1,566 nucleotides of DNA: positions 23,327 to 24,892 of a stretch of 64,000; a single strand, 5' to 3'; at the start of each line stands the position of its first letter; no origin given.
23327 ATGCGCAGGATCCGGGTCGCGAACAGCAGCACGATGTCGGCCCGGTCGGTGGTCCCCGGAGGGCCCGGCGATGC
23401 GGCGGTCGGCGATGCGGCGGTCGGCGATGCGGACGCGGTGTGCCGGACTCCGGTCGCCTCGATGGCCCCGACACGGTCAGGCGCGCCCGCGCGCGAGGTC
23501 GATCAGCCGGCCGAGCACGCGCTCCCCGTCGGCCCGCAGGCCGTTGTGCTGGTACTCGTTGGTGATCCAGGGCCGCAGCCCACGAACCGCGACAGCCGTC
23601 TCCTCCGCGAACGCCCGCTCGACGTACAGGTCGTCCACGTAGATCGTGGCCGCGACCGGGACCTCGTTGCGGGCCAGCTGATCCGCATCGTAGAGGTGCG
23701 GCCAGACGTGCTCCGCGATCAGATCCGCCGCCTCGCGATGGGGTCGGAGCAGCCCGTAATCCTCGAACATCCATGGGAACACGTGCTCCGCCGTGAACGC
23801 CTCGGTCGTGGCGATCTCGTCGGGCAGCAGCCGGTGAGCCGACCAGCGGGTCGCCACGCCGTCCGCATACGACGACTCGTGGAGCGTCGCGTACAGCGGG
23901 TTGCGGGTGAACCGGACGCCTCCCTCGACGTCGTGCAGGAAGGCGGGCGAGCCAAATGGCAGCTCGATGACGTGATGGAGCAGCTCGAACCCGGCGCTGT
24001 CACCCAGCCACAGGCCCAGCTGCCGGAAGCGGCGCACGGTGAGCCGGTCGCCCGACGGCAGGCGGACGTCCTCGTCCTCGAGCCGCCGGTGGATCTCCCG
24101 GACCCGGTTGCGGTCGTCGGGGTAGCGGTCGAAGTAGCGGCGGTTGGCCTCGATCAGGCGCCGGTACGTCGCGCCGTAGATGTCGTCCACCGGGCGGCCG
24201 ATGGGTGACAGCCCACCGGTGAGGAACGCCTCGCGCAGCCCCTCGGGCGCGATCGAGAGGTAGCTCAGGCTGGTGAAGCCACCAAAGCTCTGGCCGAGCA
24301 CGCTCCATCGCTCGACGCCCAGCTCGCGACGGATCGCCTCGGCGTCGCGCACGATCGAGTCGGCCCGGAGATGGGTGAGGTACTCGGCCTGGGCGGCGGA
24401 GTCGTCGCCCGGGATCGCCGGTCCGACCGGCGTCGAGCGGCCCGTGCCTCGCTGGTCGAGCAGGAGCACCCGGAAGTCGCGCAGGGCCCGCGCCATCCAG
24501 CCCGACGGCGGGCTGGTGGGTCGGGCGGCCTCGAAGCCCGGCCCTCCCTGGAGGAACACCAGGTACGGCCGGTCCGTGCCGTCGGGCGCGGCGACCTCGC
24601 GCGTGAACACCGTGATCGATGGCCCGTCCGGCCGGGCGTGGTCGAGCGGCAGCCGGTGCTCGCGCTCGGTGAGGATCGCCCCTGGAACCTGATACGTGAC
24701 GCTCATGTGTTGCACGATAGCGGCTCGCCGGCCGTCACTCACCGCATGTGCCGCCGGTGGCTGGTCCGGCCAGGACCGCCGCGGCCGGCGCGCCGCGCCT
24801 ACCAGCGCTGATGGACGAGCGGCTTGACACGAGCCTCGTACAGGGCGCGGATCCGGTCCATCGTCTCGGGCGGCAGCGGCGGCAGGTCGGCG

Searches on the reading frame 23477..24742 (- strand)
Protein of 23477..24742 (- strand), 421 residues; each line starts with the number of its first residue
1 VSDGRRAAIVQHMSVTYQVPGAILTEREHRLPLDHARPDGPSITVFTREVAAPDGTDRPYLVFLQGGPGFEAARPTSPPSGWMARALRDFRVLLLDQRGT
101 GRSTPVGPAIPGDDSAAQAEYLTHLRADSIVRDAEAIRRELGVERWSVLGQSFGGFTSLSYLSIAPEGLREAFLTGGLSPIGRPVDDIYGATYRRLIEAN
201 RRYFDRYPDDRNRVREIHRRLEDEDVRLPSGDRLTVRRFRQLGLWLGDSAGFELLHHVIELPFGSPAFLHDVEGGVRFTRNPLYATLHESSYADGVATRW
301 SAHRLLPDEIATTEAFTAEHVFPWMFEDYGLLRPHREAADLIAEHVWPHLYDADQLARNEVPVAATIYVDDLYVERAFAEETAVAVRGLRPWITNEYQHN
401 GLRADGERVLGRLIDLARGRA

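Call 5: find_encoding_contigs(protein=window:23477-24742:-, flank=10000, max_places=6)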
Protein window:23477-24742:- (421 aa): no gene with exactly this product is on record in the collection.

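Call 18: find_encoding_contigs(protein=window:23477-24706:-, flank=10000, max_places=6)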
Protein window:23477-24706:- (409 aa): no gene with exactly this product is on record in the collection.
